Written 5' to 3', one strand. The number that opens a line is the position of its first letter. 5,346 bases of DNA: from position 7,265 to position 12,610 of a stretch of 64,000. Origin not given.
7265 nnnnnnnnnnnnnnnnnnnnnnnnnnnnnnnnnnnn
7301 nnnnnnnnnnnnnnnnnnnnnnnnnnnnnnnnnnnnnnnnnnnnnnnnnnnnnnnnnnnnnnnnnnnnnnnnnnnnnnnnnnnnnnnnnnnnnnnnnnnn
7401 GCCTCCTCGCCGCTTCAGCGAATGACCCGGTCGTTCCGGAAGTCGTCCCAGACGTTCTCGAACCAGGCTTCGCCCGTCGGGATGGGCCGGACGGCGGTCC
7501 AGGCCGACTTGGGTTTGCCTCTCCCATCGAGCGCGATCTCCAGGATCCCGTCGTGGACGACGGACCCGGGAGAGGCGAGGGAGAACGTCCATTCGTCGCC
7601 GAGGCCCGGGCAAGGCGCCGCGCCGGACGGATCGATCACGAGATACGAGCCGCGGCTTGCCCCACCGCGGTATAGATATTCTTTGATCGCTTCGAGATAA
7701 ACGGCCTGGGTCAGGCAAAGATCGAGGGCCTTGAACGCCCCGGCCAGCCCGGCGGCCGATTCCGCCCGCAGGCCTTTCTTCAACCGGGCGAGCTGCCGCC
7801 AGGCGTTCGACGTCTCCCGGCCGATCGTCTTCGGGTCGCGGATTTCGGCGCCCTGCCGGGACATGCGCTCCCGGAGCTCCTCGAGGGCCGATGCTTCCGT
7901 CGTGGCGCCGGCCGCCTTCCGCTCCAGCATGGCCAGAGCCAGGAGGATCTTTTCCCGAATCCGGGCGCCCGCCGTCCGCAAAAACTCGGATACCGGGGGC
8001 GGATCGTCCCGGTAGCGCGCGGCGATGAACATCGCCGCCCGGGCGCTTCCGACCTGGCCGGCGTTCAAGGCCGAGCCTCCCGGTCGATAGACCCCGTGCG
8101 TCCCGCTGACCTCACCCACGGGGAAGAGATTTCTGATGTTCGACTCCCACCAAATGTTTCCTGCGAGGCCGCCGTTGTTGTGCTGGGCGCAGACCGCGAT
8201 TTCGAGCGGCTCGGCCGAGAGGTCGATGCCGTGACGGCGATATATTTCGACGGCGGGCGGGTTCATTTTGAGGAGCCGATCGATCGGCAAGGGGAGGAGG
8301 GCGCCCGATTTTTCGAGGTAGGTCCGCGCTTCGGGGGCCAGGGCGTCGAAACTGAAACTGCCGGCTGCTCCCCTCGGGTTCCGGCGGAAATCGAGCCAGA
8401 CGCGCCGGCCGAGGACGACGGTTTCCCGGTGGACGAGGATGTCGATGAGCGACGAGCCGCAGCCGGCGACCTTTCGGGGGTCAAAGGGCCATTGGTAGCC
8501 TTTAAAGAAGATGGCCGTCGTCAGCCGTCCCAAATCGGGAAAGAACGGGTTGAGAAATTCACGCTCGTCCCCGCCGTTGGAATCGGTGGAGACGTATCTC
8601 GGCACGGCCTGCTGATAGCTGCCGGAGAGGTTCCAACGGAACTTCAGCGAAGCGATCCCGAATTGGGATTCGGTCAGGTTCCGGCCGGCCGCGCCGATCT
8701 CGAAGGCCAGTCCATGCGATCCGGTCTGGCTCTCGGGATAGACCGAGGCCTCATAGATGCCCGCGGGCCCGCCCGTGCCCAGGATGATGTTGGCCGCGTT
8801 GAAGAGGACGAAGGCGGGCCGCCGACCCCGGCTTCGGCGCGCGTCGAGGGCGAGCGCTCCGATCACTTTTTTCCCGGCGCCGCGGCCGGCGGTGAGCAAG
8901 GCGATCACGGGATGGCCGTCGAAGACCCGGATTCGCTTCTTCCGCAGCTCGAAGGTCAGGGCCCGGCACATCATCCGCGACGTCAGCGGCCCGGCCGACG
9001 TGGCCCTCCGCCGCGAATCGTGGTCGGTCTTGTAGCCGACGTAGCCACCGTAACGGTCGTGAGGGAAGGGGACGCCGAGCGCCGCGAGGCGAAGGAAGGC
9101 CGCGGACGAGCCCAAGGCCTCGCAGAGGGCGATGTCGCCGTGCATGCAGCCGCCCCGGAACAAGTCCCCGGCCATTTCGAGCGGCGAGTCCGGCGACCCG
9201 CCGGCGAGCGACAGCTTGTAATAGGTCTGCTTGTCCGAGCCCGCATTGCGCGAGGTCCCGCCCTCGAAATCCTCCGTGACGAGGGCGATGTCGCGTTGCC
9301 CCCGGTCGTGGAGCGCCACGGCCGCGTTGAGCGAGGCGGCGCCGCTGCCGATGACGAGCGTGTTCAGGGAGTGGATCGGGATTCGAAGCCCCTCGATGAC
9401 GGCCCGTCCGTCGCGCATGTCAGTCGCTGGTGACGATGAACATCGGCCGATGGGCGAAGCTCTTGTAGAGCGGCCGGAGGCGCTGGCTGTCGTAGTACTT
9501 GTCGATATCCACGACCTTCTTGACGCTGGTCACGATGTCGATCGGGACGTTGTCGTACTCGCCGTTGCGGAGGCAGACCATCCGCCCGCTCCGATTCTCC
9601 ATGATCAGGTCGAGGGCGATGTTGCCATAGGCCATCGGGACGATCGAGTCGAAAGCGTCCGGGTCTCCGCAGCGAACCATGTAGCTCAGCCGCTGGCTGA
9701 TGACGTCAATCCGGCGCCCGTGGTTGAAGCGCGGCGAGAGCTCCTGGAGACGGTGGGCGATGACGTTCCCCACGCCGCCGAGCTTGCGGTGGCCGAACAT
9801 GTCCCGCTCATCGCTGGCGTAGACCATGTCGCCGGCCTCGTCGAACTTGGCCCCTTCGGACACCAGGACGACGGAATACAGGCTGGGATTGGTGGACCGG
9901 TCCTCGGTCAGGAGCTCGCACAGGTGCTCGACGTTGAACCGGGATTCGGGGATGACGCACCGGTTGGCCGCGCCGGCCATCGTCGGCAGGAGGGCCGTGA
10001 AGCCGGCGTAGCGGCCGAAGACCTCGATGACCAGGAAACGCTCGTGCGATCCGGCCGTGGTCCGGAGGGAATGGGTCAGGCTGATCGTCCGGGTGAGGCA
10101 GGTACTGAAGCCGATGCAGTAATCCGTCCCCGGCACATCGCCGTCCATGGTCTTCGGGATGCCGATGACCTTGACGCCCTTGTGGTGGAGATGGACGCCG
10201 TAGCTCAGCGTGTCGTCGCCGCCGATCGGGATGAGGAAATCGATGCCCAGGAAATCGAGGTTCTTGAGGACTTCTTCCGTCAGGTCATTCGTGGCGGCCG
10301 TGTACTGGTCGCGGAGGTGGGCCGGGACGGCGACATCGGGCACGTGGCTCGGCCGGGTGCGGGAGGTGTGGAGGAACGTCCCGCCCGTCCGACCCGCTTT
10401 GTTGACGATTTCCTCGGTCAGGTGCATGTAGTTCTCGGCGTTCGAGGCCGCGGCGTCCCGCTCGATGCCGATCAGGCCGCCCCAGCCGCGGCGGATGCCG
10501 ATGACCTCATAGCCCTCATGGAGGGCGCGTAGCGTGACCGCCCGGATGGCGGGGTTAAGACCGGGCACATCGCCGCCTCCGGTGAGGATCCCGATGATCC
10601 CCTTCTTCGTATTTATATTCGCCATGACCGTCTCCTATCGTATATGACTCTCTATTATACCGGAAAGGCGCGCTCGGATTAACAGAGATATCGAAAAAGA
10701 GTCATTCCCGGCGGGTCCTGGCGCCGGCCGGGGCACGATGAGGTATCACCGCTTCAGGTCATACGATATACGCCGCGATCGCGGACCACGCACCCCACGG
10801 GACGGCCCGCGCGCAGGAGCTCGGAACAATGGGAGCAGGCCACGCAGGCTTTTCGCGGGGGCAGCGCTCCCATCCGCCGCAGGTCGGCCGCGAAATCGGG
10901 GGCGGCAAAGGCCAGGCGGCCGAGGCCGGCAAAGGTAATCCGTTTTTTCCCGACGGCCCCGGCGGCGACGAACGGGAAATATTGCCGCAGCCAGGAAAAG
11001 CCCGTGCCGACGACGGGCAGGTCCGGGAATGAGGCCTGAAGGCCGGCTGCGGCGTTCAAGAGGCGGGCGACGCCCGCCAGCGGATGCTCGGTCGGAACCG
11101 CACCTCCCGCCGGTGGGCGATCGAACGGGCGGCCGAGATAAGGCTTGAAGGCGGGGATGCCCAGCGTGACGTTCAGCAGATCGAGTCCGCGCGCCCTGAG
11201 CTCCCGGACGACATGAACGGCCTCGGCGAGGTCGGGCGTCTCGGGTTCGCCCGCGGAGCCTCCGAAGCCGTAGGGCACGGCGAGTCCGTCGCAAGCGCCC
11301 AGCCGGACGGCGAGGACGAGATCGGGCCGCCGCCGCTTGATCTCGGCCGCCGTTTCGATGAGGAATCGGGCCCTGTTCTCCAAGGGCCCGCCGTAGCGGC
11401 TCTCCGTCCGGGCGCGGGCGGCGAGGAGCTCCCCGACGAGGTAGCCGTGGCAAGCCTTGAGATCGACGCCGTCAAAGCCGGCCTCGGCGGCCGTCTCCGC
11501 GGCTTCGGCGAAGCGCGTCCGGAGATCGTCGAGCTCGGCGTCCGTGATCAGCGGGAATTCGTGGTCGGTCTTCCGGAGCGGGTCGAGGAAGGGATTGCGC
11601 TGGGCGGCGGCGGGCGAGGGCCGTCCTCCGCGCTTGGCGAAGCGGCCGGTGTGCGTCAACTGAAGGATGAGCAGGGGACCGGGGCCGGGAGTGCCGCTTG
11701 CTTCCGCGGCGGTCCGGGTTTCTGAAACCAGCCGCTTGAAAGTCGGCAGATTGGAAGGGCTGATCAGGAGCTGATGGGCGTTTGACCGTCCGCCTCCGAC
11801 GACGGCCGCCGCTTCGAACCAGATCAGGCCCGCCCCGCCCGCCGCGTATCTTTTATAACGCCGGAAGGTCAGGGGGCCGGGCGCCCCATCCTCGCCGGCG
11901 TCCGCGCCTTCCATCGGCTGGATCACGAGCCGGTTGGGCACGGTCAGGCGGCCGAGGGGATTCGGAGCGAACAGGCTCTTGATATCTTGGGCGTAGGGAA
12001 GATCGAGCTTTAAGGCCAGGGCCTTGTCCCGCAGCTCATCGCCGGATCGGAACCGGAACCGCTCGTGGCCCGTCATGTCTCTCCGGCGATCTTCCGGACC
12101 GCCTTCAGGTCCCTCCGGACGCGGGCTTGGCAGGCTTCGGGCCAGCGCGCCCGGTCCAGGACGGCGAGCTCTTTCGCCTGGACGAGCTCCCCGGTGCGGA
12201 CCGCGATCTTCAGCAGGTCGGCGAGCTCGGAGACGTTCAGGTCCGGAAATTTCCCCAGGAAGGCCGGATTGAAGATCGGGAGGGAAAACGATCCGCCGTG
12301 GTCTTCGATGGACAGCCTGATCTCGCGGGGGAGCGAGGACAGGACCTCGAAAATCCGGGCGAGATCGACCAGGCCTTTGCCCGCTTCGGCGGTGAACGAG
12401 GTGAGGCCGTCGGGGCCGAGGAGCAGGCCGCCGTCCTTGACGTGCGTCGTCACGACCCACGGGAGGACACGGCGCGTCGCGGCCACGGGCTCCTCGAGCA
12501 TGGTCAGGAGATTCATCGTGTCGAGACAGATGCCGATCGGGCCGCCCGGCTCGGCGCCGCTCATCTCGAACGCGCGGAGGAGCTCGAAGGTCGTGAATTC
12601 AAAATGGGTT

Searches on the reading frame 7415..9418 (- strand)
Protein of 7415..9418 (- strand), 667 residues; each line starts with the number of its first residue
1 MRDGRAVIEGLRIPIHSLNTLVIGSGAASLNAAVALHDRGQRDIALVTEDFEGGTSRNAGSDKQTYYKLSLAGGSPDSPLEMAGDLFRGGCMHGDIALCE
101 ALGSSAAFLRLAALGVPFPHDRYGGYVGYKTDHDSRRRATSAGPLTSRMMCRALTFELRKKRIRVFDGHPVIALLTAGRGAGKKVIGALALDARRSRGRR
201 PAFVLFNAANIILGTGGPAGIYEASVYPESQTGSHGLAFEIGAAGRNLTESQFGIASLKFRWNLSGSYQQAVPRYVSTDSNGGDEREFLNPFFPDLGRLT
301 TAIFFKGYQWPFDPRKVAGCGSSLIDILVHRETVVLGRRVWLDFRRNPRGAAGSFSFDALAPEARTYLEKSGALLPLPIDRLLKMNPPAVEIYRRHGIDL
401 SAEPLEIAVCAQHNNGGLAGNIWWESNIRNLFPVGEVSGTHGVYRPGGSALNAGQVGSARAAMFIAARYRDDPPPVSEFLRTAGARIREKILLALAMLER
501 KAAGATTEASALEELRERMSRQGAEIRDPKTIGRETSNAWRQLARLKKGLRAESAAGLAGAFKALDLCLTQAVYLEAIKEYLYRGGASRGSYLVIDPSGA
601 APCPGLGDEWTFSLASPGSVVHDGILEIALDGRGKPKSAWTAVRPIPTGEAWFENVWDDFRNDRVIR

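Call 35: search_protein_families(library=pfam, proteins=[window:7415-9418:-], max_evalue=0.00001)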
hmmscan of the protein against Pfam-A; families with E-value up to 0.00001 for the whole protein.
window:7415-9418:- (667 aa): 1 family
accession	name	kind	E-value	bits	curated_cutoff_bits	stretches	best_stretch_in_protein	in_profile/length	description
PF00890.30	FAD_binding_2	-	9.4e-18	65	20.4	1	20-262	2-261/414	FAD binding domain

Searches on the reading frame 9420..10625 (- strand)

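Call 35: search_protein_families(library=pfam, proteins=[window:9420-10625:-], max_evalue=0.00001)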
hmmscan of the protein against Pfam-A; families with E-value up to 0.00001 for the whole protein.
window:9420-10625:- (401 aa): 1 family
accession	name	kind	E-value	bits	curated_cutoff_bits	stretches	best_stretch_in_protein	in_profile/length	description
PF00365.25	PFK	-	5.2e-67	226.6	30.9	1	11-340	2-276/277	Phosphofructokinase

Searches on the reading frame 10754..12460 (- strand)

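Call 35: search_protein_families(library=pfam, proteins=[window:10754-12460:-], max_evalue=0.00001)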
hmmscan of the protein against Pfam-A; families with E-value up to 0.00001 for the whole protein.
window:10754-12460:- (568 aa): 1 family
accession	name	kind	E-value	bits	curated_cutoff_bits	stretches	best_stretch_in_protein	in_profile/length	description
PF00724.26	Oxidored_FMN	-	6.9e-23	81.9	27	1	162-391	1-229/342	NADH:flavin oxidoreductase / NADH oxidase family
